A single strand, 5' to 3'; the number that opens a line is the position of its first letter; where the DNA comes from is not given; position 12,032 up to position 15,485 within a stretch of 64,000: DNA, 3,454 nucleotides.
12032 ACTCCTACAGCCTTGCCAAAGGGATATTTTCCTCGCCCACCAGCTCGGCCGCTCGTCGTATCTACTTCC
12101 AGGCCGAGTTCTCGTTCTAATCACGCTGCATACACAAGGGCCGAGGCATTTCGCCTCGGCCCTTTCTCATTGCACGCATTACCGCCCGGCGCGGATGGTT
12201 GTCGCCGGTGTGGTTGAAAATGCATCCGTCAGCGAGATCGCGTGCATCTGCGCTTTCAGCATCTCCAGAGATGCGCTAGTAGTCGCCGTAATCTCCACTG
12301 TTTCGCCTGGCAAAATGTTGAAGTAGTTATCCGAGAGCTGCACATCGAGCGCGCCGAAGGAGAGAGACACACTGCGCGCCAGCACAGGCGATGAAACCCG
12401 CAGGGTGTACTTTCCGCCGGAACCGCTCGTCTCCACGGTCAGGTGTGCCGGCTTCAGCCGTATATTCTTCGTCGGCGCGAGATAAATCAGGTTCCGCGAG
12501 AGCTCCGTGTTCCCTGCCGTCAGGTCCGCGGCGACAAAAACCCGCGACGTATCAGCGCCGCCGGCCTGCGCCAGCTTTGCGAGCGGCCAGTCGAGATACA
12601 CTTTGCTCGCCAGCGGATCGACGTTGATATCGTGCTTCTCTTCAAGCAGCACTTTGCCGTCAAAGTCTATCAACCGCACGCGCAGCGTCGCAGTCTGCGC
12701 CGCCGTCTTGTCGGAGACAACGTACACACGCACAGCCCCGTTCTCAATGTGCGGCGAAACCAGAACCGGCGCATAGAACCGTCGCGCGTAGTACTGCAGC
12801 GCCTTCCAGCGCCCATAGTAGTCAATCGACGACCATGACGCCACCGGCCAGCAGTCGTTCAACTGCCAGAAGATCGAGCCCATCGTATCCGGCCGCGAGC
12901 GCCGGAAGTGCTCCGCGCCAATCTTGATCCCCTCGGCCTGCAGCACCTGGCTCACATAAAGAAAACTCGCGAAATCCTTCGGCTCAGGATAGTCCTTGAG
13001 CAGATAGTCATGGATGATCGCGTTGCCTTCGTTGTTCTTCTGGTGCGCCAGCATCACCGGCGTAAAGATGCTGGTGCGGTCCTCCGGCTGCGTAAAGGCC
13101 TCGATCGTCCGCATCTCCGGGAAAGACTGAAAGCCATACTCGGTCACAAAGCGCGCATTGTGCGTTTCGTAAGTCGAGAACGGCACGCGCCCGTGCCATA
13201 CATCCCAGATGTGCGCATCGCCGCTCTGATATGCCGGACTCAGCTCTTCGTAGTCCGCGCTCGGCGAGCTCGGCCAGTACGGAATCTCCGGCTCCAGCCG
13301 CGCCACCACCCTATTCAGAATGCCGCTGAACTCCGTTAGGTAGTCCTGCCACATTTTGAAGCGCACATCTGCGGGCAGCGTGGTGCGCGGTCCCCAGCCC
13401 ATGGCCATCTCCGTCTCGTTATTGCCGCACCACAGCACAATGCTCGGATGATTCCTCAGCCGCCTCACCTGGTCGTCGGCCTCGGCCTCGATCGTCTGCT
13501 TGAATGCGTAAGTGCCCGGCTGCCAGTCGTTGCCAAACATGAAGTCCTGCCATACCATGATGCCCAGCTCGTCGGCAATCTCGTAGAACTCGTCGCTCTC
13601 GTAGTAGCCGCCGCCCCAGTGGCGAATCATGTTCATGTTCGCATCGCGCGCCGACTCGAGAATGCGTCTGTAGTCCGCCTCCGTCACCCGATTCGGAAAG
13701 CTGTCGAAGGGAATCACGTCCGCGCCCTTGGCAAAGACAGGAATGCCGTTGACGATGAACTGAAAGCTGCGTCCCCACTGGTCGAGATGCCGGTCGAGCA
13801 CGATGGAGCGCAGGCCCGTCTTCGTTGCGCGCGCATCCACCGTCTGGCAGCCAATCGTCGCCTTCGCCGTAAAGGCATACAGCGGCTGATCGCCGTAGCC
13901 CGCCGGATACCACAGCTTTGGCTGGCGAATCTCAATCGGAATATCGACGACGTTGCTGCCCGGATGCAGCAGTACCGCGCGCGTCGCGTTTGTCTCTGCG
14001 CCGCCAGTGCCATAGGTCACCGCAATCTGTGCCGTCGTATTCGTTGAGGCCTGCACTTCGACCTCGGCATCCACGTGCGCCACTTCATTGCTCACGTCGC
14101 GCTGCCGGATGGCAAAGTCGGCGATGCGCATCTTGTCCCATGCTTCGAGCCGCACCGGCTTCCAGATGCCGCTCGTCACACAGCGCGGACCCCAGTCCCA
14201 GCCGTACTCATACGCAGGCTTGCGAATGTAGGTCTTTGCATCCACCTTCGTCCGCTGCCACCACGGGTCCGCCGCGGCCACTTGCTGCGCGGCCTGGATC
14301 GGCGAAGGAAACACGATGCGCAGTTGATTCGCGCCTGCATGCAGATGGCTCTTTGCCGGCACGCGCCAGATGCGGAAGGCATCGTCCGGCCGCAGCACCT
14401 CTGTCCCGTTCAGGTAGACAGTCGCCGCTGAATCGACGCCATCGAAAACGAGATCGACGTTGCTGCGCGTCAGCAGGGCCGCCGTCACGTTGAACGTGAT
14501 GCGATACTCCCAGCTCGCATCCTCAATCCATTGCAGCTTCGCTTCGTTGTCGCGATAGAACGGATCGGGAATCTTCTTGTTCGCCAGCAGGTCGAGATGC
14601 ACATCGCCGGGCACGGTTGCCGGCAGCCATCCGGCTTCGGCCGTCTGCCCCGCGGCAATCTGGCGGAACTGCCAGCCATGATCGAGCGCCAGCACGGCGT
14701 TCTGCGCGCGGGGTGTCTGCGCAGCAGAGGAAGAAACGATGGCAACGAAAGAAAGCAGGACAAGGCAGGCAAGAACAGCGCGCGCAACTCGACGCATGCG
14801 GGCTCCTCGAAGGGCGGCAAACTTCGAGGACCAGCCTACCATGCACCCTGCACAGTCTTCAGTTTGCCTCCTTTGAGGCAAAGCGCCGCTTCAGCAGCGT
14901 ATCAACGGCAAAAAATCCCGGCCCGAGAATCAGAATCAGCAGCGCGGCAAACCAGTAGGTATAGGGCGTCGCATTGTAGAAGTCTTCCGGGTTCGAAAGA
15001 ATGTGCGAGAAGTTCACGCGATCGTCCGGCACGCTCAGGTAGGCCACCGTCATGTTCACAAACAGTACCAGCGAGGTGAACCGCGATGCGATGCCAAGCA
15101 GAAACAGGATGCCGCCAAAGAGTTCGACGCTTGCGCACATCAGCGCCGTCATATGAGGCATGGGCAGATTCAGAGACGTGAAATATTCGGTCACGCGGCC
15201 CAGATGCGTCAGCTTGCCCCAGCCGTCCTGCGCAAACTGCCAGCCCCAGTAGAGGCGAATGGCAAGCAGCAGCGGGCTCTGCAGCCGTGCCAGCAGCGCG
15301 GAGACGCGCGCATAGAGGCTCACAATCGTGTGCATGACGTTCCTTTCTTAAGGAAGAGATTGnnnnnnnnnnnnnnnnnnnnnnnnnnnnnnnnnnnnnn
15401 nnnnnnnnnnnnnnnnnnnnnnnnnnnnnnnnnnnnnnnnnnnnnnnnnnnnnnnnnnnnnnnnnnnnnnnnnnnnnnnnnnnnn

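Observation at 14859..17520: MNIO (DUF692) RiPP cluster with an atypical six-Cys precursor: candidate new bufferin-type metallophore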

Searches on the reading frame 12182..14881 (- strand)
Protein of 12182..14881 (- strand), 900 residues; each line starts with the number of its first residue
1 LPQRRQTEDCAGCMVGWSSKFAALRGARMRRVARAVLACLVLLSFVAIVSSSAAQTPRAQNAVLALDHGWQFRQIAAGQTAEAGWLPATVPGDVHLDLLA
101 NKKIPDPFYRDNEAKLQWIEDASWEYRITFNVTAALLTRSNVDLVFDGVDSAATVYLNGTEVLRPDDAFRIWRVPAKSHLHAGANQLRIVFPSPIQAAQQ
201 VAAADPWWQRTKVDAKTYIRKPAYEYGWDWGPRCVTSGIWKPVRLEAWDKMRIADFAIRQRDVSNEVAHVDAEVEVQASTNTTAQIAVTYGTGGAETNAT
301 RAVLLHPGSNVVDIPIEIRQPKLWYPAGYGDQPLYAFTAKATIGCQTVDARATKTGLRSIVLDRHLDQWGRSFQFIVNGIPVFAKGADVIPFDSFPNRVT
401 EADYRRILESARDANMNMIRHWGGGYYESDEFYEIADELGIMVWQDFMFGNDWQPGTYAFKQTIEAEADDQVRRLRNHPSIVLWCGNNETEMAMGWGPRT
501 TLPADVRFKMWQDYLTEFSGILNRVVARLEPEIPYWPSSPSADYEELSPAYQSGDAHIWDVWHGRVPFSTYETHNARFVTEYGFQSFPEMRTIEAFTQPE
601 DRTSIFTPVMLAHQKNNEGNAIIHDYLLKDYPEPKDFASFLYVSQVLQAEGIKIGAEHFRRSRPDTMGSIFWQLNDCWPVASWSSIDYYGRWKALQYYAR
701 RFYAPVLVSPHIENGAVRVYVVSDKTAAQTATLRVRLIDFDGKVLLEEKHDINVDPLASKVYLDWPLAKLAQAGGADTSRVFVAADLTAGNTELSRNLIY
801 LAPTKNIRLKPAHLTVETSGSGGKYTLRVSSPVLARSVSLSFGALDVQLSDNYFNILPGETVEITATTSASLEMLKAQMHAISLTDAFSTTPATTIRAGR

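Call 17: search_protein_families(library=pfam, proteins=[window:12182-14881:-], max_evalue=0.001)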
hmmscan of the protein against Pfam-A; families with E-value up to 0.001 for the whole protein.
window:12182-14881:- (900 aa): 6 families
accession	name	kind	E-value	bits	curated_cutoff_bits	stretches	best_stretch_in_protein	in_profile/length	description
PF22666.2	Glyco_hydro_2_N2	-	3.6e-57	193.5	27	1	70-241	1-167/167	Glycosyl hydrolase 2 galactose-binding domain-like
PF17786.7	Mannosidase_ig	-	1.2e-18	67.8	23.4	1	716-806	2-91/91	Mannosidase Ig/CBM-like domain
PF17753.7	Ig_mannosidase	-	1.2e-15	57.4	22.6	1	809-886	1-80/81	Ig-fold domain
PF00703.27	Glyco_hydro_2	-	4e-11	44.1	23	1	252-358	2-109/109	Glycosyl hydrolases family 2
PF02837.24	Glyco_hydro_2_N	-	3.2e-06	27.6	28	1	66-190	4-132/169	Glycosyl hydrolases family 2, sugar binding domain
PF02836.23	Glyco_hydro_2_C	-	0.00035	20.2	21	0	408-491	42-137/302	Glycosyl hydrolases family 2, TIM barrel domain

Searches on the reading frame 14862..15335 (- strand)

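Call 4: search_protein_families(library=ncbifam, proteins=[window:14862-15335:-], max_evalue=0.01)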
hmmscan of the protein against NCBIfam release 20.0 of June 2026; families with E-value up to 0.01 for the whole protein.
window:14862-15335:- (158 aa): 2 families
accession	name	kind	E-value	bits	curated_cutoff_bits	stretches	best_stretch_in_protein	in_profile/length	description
NF050144.1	matur_HvfX_fam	equivalog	3.2e-16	59.9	80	1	23-102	4-87/165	HvfX family Cu-binding RiPP maturation protein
NF045576.1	BT_3928_fam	equivalog_domain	0.00026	20.2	250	1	47-97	30-84/358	BT_3928 family protein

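Call 5: search_protein_families(library=pfam, proteins=[window:14862-15335:-], max_evalue=0.01)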
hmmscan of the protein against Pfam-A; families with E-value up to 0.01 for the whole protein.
window:14862-15335:- (158 aa): 2 families
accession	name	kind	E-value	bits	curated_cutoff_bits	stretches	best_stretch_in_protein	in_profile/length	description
PF07681.17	DoxX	-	2.8e-19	69.9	23.6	1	22-102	1-83/85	DoxX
PF04173.18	DoxD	-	0.00032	21.1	22.7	1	61-154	65-150/167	TQO small subunit DoxD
